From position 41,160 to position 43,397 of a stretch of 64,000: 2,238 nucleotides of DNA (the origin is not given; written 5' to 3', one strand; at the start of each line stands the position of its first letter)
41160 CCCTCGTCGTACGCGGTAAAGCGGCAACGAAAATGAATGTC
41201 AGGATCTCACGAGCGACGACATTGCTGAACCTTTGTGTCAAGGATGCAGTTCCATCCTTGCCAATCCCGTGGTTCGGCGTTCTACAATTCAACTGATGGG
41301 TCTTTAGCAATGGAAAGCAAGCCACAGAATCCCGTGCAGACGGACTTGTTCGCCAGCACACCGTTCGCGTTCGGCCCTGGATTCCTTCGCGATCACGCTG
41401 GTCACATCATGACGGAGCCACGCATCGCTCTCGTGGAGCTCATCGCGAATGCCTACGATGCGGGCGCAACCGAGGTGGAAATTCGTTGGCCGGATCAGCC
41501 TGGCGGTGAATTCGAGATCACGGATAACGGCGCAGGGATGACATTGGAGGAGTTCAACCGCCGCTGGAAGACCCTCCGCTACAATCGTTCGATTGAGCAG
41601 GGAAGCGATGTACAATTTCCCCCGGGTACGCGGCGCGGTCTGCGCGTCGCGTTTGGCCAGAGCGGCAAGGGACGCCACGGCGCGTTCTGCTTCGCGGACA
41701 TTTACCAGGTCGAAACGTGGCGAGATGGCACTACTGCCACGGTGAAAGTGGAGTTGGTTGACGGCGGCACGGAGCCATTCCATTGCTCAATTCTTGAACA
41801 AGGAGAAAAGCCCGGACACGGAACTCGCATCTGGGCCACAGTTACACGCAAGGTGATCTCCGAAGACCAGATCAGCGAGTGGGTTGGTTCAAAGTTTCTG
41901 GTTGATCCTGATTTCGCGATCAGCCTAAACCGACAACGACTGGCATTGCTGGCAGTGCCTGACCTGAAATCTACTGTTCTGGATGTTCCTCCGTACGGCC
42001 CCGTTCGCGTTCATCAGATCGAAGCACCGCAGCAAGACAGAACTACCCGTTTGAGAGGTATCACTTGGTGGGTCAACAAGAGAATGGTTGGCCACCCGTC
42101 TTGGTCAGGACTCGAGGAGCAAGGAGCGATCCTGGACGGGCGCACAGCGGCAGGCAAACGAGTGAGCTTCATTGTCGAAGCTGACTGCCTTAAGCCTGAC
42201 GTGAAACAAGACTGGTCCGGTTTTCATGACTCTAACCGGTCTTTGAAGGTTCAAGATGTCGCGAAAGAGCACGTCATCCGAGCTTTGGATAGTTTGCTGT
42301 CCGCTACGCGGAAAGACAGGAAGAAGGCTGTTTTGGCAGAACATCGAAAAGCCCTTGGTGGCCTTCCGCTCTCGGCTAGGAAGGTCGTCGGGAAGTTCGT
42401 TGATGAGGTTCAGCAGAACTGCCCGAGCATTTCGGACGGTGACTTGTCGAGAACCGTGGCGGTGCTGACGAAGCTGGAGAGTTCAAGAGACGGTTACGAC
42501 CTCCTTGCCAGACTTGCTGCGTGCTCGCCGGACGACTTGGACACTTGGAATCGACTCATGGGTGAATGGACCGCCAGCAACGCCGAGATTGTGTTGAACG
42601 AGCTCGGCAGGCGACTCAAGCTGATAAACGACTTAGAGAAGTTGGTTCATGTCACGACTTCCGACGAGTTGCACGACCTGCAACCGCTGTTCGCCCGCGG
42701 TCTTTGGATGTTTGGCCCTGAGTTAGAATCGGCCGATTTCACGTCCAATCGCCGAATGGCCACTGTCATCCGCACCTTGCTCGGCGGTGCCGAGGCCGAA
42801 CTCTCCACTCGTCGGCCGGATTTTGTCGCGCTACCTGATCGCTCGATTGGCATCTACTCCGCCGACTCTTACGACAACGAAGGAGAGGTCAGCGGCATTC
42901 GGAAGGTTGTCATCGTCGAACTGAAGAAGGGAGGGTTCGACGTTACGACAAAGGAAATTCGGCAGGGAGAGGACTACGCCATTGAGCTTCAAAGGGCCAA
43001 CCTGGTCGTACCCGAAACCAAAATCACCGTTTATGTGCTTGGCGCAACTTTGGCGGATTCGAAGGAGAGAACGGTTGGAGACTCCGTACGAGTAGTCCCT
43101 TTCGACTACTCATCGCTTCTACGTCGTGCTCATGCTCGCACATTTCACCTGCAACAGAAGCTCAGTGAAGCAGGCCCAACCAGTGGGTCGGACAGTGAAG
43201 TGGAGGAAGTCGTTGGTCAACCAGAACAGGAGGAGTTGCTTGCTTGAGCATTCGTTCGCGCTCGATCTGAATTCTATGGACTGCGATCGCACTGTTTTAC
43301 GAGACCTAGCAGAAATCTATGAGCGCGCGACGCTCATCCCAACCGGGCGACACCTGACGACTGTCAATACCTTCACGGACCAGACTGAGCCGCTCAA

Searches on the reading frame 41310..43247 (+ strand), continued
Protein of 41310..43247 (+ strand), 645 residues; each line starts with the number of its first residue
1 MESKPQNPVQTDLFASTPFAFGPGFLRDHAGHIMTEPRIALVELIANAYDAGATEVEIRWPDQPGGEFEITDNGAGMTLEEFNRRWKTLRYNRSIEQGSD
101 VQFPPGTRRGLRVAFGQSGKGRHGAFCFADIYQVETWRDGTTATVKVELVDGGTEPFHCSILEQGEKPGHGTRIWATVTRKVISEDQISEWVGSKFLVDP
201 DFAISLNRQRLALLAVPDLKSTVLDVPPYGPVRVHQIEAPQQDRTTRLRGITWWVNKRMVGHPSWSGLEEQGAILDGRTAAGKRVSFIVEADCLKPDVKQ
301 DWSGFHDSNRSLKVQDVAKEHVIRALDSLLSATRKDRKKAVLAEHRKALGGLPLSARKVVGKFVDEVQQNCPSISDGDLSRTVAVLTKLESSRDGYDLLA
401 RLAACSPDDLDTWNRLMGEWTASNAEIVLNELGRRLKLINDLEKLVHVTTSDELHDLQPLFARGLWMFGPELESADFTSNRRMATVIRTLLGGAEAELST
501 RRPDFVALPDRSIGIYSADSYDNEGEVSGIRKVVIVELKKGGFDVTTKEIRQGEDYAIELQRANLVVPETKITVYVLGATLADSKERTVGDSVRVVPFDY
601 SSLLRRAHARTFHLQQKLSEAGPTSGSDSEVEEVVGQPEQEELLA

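Call 78: search_dna_similar(query=window:41310-43247:+, collection=plasmids, mode=protein, max_rows=15)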
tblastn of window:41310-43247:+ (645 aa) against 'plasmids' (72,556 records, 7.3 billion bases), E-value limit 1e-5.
Records with a match: 16; places in all: 16; records where one place covers at least 80% of the query: 9.
Best place of each record, by identity: <60% 16.
By first word of the organism name: Rhizobium 5; Neisseria 2; Agrobacterium 1; Azospirillum 1; Tritonibacter 1; Streptomyces 1; Caballeronia 1; Burkholderia 1; Pantoea 1; Sphingobium 1; and 1 more.
By predicted mobility (MOB-suite, as given by PLSDB): non-mobilizable 11; conjugative 5.
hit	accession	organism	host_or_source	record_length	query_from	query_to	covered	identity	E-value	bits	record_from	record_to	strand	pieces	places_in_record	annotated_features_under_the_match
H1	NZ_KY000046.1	Agrobacterium tumefaciens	-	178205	21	621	93%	41.3%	4e-131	432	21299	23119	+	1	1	ATP-binding protein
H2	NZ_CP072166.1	Rhizobium sp. B21/90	Himalayan blackberry,cell culture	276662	15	621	94%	40.1%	1e-127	422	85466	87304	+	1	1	ATP-binding protein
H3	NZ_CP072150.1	Rhizobium sp. K1/93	Himalayan blackberry,cell culture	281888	15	621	94%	40.1%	1e-127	422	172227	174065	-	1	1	ATP-binding protein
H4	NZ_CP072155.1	Rhizobium sp. K15/93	Himalayan blackberry,cell culture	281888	15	621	94%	40.1%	1e-127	422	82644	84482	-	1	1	ATP-binding protein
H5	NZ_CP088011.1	Rhizobium sp. T136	Melilotus albus,Cell culture,root nodule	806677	21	621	93%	40.4%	2e-130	431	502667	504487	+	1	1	ATP-binding protein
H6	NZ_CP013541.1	Rhizobium phaseoli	Phaseolus vulgaris,Whole ...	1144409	21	621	93%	40.2%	4e-130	430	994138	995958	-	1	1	record has no annotation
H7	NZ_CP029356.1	Azospirillum thermophilum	cell culture,hot spring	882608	21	621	93%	39.1%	5e-125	415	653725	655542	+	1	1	ATP-binding protein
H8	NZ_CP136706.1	Tritonibacter scottomollicae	Macrocystis pyrifera gametophyte,Whole ...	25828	11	621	95%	37.2%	2e-122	407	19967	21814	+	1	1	ATP-binding protein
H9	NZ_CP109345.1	Streptomyces sp. NBC_01579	-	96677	40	557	80%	23.6%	2e-6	59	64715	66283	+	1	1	ATP-binding protein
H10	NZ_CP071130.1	Caballeronia sp. M1242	Homo sapiens,ETA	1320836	31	506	74%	23.9%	2e-17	95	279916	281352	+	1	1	none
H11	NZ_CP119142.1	Neisseria gonorrhoeae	Homo sapiens,whole organism,synovial ...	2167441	20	265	38%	25.8%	1e-7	63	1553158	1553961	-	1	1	none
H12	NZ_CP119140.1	Neisseria gonorrhoeae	Homo sapiens,whole organism,blood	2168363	20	265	38%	25.8%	1e-7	63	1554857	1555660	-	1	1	none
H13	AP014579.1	Burkholderia sp. RPE67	Riptortus pedestris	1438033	40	218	28%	29.4%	5e-8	64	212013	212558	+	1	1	putative membrane protein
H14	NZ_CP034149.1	Pantoea agglomerans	whole organism,Poland, Warsaw area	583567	24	207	29%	26.0%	2e-7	62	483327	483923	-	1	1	ATP-binding protein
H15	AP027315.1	Sphingobium sp. TomMM15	-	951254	21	101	13%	48.8%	5e-12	77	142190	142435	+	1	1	hypothetical protein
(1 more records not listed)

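Call 80: get_annotated_region(hit=H8, flank=5000)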
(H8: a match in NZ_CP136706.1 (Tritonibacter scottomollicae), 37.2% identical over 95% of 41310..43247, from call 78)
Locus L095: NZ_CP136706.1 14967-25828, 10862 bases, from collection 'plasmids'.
description: Tritonibacter scottomollicae strain LC.270.F.C4 plasmid unnamed3, complete sequence
organism: Tritonibacter scottomollicae (NCBI taxid 483013)
taxonomy: Bacteria; Pseudomonadota; Alphaproteobacteria; Rhodobacterales; Paracoccaceae; Tritonibacter; Tritonibacter scottomollicae
host: -; source: Macrocystis pyrifera gametophyte,Whole organism,Laboratory; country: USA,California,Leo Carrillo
typing (MOB-suite, as given by PLSDB): non-mobilizable; replicon rep_cluster_914
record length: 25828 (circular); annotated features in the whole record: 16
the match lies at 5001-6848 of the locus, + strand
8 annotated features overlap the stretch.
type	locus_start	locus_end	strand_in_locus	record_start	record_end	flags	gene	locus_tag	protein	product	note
CDS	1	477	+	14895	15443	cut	-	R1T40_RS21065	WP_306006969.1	hypothetical protein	-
CDS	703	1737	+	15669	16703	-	-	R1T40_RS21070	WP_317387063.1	replication initiator protein A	-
CDS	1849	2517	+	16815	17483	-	-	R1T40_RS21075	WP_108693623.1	ParA family protein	-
CDS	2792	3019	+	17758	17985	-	-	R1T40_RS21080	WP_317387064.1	WGR domain-containing protein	-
CDS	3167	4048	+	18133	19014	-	-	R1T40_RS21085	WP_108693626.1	hypothetical protein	-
CDS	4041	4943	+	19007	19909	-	-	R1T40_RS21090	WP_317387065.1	nucleotidyl transferase AbiEii/AbiGii toxin family protein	-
CDS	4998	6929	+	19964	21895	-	-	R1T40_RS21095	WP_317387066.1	ATP-binding protein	-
CDS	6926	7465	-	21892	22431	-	-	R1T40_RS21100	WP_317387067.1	recombinase family protein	GO:0006310 - DNA recombination [Evidence IEA]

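Call 81: get_annotated_region(hit=H1, flank=5000)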
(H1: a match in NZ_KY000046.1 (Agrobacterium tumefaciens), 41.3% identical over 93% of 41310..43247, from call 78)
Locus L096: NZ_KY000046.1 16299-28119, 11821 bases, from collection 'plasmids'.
description: Agrobacterium tumefaciens strain CFBP2177 plasmid pTi_CFBP2177, complete sequence
organism: Agrobacterium tumefaciens (NCBI taxid 358)
taxonomy: Bacteria; Pseudomonadota; Alphaproteobacteria; Hyphomicrobiales; Rhizobiaceae; Agrobacterium; Agrobacterium tumefaciens
host: -; source: -; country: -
typing (MOB-suite, as given by PLSDB): non-mobilizable; replicon rep_cluster_490; mating-pair formation MPF_T
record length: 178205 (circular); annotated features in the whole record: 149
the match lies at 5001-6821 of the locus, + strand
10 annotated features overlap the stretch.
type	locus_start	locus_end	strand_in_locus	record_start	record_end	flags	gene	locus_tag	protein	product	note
CDS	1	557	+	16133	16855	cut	ipt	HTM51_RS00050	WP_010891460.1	adenylate dimethylallyltransferase Ipt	-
CDS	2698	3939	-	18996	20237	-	-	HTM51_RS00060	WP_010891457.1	D-nopaline dehydrogenase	-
CDS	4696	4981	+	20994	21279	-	-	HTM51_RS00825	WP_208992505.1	hypothetical protein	-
CDS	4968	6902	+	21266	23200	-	-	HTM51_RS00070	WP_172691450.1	ATP-binding protein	-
CDS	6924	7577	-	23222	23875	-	-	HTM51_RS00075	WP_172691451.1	HepT-like ribonuclease domain-containing protein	-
CDS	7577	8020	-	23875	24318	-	-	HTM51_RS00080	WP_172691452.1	RusA family crossover junction endodeoxyribonuclease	GO:0006310 - DNA recombination [Evidence IEA]; GO:0006281 - DNA repair [Evidence IEA]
CDS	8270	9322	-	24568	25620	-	ligD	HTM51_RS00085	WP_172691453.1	non-homologous end-joining DNA ligase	GO:0006310 - DNA recombination [Evidence IEA]; GO:0006281 - DNA repair [Evidence IEA]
CDS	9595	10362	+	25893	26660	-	-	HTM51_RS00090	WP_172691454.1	ImuA family protein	-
CDS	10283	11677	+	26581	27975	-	-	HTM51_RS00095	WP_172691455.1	DNA polymerase Y family protein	-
CDS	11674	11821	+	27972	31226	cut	-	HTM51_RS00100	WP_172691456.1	error-prone DNA polymerase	GO:0006260 - DNA replication [Evidence IEA]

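Call 90: search_protein_families(library=pfam, proteins=[L001:1845-3311:+], max_evalue=0.05)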
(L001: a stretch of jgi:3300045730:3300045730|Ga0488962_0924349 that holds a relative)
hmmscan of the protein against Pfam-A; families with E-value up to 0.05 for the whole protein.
L001:1845-3311:+ (488 aa): 7 families
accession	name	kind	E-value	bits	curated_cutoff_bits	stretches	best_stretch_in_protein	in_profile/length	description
PF13646.12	HEAT_2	-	4.4e-13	49.8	27.7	1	308-388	9-88/88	HEAT repeats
PF03130.22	HEAT_PBS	-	2.1e-06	28.1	20.9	1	348-371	1-24/27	PBS lyase HEAT-like repeat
PF02985.28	HEAT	-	0.0024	18.4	23.5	0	344-361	12-29/31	HEAT repeat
PF00514.29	Arm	-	0.0038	17.7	20.6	0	339-359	20-39/41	Armadillo/beta-catenin-like repeat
PF01347.28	Vitellogenin_N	-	0.0091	15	24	0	308-364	502-564/590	Lipoprotein amino terminal region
PF00364.28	Biotin_lipoyl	-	0.014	15.7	22.1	1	199-222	14-36/73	Biotin-requiring enzyme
PF19298.5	KshA_C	-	0.021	15.3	23.3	1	271-340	74-144/207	3-Ketosteroid 9alpha-hydroxylase C-terminal domain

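Call 94: search_protein_families(library=phrogs, proteins=[window:41310-43247:+], max_evalue=0.01)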
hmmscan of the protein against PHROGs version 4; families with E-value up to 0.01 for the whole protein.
window:41310-43247:+ (645 aa): 1 family
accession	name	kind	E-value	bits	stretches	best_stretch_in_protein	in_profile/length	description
phrog_6203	-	unknown function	2.2e-30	106.8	2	36-149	25-130/644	-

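Call 96: find_related_loci(query=A1, collection=viral_contigs, flank=5000)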
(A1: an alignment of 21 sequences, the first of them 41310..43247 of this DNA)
Query A1 (645 aa) in viral_contigs; peptide patterns used: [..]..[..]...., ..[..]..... (x = any residue, [..] = any of these).
58 stretches matched a pattern; 3 encode a relative of the query (tblastn E <= 1e-3); 3 distinct loci.
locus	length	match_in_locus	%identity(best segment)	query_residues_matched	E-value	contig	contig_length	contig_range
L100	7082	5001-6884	53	10-638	0e+0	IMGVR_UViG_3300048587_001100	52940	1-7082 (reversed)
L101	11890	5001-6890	50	18-644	0e+0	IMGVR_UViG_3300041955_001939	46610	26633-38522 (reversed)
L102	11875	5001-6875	33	9-626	2e-96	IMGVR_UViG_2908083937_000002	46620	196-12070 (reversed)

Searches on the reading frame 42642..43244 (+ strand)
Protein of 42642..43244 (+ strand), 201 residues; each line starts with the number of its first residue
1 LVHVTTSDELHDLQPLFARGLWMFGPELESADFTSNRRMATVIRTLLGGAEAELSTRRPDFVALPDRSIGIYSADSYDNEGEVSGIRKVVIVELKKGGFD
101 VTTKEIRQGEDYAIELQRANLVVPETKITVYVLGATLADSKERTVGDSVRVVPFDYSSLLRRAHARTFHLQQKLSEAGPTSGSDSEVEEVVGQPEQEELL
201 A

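Call 73: search_solved_structures(query=A6, max_evalue=10, show_alignments=3)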
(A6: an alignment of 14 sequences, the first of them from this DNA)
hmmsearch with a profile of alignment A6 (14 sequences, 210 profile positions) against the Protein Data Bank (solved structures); distinct sequences matched with E-value up to 10: 3.
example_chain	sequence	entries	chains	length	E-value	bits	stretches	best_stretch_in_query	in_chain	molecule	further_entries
4m75_C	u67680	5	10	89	0.23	14.3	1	35-89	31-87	U6 snRNA-associated Sm-like protein Lsm3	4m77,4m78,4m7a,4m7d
7jil_D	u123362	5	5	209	0.64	12.8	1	20-83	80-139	50S ribosomal protein L4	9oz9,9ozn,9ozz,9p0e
6aso_C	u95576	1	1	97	1.4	11.6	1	36-90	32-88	U6 snRNA-associated Sm-like protein LSm3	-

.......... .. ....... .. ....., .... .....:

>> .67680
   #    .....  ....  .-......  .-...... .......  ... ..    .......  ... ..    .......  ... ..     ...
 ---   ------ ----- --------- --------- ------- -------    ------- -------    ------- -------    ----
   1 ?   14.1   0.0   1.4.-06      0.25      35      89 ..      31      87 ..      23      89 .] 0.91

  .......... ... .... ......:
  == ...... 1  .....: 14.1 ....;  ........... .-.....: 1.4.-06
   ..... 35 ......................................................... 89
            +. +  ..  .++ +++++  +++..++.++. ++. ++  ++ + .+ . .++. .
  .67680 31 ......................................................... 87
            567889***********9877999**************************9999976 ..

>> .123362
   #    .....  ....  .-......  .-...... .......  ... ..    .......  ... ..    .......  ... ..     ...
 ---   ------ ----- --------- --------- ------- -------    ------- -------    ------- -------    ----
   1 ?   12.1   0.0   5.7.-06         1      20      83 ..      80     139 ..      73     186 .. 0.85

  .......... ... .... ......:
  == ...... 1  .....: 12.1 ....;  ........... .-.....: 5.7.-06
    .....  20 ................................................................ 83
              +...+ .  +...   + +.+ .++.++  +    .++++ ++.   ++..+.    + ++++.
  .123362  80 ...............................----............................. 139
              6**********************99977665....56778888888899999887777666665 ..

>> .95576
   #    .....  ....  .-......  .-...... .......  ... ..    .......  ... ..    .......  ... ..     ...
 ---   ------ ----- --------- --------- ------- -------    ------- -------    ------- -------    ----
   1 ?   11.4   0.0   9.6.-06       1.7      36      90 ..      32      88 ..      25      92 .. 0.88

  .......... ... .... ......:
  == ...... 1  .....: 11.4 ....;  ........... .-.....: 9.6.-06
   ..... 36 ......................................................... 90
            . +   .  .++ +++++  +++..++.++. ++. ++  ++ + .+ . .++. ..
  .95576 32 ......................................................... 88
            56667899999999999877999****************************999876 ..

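Call 74: search_protein_families(library=pfam, alignment_id=A6, max_evalue=10)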
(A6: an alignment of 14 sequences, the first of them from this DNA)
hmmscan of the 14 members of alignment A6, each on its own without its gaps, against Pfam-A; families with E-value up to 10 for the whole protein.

A. member 1, seq(201 aa): 0 families

B. families by the number of members that match (of 14 scanned): 5 families
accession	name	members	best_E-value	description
PF13588.12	HSDR_N_2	3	0.024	Type I restriction enzyme R protein N terminus (HSDR_N)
PF11503.13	YNR034W-A-like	1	0.028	YNR034W-A-like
PF14082.12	SduA_C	1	0.044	Shedu protein SduA, C-terminal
PF03775.22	MinC_C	1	0.055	Septum formation inhibitor MinC, C-terminal domain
PF01930.23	Cas_Cas4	1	0.07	Domain of unknown function DUF83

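Call 76: search_protein_families(library=padloc, alignment_id=A6, max_evalue=10)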
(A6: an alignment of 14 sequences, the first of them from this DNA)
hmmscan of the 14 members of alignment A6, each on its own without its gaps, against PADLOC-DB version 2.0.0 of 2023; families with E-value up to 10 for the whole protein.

A. member 1, seq(201 aa): 1 family
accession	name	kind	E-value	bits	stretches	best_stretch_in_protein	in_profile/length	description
PDLC05014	PDC-S41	-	0.024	10.9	1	88-144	83-138/657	-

B. families by the number of members that match (of 14 scanned): 5 families
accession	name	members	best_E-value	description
PDLC05014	PDC-S41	8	6.8e-05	-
PDLC00401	SduA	2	0.0013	DUF4263 domain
PDLC01611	Cas4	1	0.0054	"CAS-I,CAS-II,CAS-III,CAS-IV,CAS-V,CAS-VI; acquisition_associated"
PDLC04807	PDC-S02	1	0.016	-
PDLC01931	CARF7--CARF_DUF2103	1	0.027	-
